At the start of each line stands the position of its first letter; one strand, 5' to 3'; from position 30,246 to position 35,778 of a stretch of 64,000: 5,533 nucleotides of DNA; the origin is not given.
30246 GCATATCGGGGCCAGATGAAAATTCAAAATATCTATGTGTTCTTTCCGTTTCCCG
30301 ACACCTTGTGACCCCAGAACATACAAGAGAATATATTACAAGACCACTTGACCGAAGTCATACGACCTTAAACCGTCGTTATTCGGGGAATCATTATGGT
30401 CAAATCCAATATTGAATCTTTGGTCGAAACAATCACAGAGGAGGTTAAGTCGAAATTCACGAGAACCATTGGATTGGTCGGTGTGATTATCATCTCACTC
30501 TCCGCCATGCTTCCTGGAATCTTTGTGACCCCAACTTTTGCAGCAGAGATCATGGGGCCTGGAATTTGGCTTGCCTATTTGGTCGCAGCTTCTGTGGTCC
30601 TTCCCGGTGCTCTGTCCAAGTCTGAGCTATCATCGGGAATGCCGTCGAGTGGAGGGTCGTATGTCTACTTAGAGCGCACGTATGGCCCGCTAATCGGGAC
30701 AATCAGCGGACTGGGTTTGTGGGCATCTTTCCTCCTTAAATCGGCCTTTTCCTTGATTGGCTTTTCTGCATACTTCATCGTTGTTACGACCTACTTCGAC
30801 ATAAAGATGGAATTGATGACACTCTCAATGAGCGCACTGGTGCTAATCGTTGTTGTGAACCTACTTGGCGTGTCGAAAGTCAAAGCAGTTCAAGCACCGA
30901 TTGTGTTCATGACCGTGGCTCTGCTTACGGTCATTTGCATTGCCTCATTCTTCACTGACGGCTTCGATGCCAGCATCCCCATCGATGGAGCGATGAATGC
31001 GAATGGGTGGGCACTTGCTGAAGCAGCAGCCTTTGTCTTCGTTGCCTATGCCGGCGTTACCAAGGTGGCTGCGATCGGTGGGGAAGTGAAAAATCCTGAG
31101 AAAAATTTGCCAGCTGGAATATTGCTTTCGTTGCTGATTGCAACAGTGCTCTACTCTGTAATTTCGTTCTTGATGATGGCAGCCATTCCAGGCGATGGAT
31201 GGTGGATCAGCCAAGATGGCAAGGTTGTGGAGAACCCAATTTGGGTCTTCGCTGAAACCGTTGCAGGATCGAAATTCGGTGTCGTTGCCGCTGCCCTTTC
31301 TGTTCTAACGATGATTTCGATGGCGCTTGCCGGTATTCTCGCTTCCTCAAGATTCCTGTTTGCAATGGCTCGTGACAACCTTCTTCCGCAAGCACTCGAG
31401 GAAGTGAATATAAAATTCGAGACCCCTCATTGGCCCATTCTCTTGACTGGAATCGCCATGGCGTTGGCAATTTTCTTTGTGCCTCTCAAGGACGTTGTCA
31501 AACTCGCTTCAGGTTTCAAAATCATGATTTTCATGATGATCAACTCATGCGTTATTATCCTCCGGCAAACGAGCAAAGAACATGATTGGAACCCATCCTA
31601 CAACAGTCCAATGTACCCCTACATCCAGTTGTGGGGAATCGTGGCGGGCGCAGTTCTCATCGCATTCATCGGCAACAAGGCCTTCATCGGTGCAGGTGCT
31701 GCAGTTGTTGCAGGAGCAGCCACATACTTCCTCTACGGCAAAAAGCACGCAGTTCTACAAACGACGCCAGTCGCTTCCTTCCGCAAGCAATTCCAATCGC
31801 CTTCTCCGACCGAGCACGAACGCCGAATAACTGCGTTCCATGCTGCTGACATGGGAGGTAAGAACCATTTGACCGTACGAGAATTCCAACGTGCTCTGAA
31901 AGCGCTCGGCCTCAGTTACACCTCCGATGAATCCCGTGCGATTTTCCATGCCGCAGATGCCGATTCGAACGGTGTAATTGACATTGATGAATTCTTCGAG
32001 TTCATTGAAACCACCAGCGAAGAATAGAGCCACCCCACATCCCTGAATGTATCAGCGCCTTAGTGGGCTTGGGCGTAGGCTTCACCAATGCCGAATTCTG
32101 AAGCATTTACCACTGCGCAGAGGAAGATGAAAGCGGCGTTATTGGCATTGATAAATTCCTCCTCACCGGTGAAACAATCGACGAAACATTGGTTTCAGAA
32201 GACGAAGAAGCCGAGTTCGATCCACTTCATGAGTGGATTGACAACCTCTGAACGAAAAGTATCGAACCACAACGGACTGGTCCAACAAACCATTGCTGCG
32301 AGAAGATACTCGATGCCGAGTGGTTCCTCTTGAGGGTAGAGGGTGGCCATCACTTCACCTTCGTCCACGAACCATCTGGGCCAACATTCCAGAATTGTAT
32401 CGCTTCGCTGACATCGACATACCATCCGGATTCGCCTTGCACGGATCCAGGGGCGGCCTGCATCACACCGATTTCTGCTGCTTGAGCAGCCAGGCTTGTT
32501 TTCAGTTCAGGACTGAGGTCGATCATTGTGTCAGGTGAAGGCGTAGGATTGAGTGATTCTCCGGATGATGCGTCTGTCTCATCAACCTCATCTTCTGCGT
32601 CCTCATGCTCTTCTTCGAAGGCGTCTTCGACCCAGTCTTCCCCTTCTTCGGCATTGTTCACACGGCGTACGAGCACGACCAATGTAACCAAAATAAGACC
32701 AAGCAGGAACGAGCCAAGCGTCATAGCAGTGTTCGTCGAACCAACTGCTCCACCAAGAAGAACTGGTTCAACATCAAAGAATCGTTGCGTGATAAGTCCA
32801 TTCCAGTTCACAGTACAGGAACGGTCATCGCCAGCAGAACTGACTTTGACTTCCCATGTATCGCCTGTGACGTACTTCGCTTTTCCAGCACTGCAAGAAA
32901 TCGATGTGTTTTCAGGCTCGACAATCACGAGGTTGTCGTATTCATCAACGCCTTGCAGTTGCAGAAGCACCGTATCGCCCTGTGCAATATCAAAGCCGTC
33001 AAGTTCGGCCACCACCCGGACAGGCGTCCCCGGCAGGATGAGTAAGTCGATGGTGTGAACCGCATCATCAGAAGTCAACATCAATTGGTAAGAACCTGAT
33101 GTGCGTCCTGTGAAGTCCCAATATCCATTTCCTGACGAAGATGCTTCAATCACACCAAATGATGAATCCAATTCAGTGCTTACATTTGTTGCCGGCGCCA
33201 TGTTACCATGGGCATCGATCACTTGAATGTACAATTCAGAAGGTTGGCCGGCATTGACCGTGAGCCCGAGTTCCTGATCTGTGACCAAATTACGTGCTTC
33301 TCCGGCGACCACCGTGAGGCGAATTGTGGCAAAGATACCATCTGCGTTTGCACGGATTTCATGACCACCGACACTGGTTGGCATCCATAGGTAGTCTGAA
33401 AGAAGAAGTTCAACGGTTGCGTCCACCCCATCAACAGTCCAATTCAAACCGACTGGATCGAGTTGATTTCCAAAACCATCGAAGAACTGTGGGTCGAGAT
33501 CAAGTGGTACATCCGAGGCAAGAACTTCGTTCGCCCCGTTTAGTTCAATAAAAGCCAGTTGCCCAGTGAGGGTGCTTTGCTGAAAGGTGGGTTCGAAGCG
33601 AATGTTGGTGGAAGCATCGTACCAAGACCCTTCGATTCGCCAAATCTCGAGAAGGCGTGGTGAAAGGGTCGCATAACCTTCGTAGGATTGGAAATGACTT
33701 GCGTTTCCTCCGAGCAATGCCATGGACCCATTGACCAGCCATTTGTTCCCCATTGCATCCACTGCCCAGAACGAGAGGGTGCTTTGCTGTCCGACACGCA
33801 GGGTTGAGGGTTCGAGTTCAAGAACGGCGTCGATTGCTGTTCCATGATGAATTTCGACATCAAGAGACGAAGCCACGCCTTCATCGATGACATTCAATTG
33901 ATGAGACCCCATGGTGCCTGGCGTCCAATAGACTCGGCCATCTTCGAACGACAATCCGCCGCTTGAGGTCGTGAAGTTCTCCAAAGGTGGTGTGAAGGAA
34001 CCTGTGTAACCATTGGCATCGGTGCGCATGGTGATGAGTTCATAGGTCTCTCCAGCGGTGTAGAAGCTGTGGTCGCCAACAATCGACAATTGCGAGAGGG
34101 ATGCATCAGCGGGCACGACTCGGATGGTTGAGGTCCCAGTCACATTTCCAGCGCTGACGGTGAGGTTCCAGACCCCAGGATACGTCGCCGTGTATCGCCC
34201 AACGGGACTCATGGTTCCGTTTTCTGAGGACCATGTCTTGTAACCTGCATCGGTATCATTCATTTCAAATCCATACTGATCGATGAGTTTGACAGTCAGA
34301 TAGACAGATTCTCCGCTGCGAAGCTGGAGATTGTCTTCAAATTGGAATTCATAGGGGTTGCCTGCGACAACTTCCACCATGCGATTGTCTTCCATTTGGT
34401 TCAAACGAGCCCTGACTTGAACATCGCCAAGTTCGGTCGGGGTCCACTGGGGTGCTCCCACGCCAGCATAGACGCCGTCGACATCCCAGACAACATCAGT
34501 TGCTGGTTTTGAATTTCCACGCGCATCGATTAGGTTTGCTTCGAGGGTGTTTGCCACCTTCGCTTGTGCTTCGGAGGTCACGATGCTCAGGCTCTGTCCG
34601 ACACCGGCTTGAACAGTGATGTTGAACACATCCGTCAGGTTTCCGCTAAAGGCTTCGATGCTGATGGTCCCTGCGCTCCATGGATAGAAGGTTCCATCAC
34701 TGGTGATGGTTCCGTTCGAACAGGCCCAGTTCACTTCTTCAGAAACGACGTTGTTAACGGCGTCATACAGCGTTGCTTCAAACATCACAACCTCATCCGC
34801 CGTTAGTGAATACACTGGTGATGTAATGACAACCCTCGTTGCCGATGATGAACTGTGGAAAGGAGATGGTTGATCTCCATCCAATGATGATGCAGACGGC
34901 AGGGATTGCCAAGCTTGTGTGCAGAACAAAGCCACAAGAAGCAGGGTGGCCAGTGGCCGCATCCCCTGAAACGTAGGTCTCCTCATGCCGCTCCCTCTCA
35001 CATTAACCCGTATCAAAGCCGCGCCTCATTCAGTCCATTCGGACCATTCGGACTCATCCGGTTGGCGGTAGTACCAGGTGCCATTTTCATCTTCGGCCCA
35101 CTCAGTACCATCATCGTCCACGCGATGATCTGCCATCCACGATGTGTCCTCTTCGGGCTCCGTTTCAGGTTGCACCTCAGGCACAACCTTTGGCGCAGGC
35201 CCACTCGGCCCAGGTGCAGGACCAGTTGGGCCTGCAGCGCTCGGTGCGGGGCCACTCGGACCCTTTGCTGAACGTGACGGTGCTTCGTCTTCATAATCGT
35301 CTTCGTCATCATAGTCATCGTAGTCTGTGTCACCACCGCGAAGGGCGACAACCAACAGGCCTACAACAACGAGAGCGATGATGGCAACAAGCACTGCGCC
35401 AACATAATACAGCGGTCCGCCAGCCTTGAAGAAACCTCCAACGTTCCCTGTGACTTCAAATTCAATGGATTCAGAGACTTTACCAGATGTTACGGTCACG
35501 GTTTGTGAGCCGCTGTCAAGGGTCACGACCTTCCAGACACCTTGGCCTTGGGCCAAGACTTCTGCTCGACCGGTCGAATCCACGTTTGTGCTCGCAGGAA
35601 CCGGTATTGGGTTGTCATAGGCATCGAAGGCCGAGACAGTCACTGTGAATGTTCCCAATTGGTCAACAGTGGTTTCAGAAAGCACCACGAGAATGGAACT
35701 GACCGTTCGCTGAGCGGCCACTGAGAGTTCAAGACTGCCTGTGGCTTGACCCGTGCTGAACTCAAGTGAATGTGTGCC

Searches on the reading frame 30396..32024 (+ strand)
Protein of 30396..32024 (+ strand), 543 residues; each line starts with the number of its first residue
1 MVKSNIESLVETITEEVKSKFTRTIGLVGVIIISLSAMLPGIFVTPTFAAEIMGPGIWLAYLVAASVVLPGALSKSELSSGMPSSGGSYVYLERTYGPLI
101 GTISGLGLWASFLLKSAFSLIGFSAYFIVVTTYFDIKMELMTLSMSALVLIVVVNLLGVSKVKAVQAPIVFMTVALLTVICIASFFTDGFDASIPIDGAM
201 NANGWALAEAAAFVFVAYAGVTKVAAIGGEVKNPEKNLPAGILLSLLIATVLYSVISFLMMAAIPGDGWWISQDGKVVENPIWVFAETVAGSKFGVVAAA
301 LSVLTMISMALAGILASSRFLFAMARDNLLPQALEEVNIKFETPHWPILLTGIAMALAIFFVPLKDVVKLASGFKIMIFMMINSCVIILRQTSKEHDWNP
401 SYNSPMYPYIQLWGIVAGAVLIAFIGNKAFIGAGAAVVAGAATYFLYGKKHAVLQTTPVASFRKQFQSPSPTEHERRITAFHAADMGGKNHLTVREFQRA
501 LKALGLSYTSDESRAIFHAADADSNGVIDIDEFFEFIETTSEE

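Call 55: search_protein_families(library=phrogs, proteins=[window:30396-32024:+], max_evalue=0.01)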
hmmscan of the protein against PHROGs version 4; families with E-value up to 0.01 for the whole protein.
window:30396-32024:+ (543 aa): 1 family
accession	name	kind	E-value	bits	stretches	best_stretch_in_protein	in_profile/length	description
phrog_8289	-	other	9.9e-16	59.1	1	51-344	41-280/398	aminoacid permease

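Call 56: search_protein_families(library=pfam, proteins=[window:30396-32024:+], max_evalue=0.001)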
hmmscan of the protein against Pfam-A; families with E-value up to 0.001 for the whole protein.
window:30396-32024:+ (543 aa): 8 families
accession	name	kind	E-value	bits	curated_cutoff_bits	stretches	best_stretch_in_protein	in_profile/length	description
PF13520.12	AA_permease_2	-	5.1e-38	131.5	27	1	26-431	2-407/427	Amino acid permease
PF00324.27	AA_permease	-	3.9e-31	108.7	24.6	1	31-426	3-421/470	Amino acid permease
PF13499.12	EF-hand_7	-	6.4e-09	36.5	30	1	479-537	6-66/67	EF-hand domain pair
PF13405.12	EF-hand_6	-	1.5e-07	31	25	0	514-538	3-27/30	EF-hand domain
PF13833.12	EF-hand_8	-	2.2e-07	31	28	1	492-536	5-50/54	EF-hand domain pair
PF00036.39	EF-hand_1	-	4.5e-07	29.4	25.4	1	514-538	3-27/29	EF hand domain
PF13202.12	EF-hand_5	-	5.1e-05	23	25.9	0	515-533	3-21/25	EF hand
PF13906.12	AA_permease_C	-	0.0001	22.8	27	1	402-451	1-50/51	C-terminus of AA_permease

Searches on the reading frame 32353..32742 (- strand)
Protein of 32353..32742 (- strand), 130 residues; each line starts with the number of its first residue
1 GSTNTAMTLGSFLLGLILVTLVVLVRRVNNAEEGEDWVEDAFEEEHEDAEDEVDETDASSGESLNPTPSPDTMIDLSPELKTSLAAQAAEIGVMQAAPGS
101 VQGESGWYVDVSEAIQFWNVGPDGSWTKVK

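Call 64: find_homologous_proteins(query=window:32353-32742:-, max_evalue=1)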
Query window:32353-32742:- (130 aa): 35 proteins with E <= 1 among 112 candidates.
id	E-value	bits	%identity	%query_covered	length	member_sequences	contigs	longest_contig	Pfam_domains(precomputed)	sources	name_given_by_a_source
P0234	5.0e-58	213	76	100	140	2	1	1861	-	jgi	-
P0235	7.5e-54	199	77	95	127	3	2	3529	-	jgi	jgi:hypothetical protein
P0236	3.6e-49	184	70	100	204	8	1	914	-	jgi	jgi:hypothetical protein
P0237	2.2e-41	159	62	100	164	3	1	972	-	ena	-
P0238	3.2e-40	155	59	100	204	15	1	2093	-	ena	-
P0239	4.3e-40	155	64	99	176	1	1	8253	-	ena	-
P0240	1.8e-38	150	63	78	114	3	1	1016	-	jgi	-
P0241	1.4e-37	147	59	100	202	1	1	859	-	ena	-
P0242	3.1e-37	146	59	100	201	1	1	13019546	-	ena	-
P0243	3.9e-37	145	77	72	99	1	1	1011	-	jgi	-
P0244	1.7e-36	143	58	98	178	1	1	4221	-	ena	-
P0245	8.1e-35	138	54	98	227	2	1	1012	-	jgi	-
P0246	4.0e-34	136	57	98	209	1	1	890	-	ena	-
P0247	4.3e-34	136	60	90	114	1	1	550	-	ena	-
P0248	1.1e-33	134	56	98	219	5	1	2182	-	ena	-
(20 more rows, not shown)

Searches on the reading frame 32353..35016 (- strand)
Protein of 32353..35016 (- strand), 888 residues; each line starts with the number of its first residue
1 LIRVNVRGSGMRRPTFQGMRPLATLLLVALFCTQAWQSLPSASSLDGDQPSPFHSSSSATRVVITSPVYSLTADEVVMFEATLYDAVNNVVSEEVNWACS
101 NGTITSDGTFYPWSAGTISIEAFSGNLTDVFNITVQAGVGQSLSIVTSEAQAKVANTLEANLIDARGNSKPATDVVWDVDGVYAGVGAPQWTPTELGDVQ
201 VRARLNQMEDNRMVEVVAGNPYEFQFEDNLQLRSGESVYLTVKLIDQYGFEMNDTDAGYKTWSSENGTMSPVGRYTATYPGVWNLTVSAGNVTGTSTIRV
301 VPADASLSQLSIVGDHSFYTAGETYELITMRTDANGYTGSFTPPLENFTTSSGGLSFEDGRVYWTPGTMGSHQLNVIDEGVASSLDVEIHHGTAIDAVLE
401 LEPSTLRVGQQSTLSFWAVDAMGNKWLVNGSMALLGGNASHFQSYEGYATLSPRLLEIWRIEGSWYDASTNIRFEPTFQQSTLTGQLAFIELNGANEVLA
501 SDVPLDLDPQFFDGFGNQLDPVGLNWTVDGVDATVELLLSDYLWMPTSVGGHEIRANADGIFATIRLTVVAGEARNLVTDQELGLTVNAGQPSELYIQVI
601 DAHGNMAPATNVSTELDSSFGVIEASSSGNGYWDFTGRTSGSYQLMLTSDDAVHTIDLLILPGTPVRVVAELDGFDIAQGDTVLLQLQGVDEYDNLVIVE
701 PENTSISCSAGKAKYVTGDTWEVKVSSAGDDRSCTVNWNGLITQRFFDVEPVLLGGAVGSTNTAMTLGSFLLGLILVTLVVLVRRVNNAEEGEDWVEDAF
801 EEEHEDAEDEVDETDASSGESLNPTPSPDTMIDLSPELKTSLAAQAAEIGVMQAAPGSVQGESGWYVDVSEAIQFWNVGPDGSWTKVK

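Call 27: search_protein_families(library=pfam, proteins=[window:32353-35016:-], max_evalue=0.01)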
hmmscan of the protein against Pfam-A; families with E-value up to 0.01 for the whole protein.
window:32353-35016:- (888 aa): 1 family
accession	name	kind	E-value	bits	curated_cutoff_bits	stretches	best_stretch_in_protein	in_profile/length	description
PF09134.16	Invasin_D3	-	0.0081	17.1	33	0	585-649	14-82/98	Invasin, domain 3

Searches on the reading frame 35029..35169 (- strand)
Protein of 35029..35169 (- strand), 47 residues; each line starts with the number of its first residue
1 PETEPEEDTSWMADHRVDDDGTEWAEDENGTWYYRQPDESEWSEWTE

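Call 15: find_homologous_proteins(query=A3, max_evalue=10)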
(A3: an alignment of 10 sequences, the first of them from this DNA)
Query A3 (10 sequences) (47 aa, profile of the alignment): 7 proteins with E <= 10 among 43 candidates.
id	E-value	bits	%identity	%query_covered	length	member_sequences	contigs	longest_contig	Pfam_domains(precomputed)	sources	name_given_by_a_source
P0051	7.6e-15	73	57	49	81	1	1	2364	-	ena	-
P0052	6.6e-14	70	48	49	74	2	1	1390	-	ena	-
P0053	4.6e-11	60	98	100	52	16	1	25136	-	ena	-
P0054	2.1e-8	52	75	100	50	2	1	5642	-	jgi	jgi:hypothetical protein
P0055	2.1e-7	49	70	85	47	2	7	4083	-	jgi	jgi:hypothetical protein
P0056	4.7e-7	48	62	72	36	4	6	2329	-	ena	-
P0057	6.3e-7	47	68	72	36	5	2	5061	-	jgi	jgi:hypothetical protein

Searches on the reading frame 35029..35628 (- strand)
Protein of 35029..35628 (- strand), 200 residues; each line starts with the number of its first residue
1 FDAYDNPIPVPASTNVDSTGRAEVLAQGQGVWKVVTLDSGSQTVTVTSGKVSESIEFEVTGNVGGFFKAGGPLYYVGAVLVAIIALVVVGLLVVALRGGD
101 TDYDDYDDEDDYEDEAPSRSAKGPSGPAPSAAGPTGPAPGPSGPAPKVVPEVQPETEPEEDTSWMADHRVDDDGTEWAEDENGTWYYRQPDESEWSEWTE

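Call 6: search_protein_families(library=pfam, proteins=[window:35029-35628:-], max_evalue=1)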
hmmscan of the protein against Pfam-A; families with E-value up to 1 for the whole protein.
window:35029-35628:- (200 aa): 1 family
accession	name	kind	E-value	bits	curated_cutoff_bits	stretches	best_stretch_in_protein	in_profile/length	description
PF01473.26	Choline_bind_1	-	0.066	14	20.5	1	175-190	1-15/19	Putative cell wall binding repeat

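Call 48: search_protein_families(library=ncbifam, proteins=[window:35029-35628:-], max_evalue=1)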
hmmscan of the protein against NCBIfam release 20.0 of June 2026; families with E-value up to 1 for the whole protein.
window:35029-35628:- (200 aa): 0 families
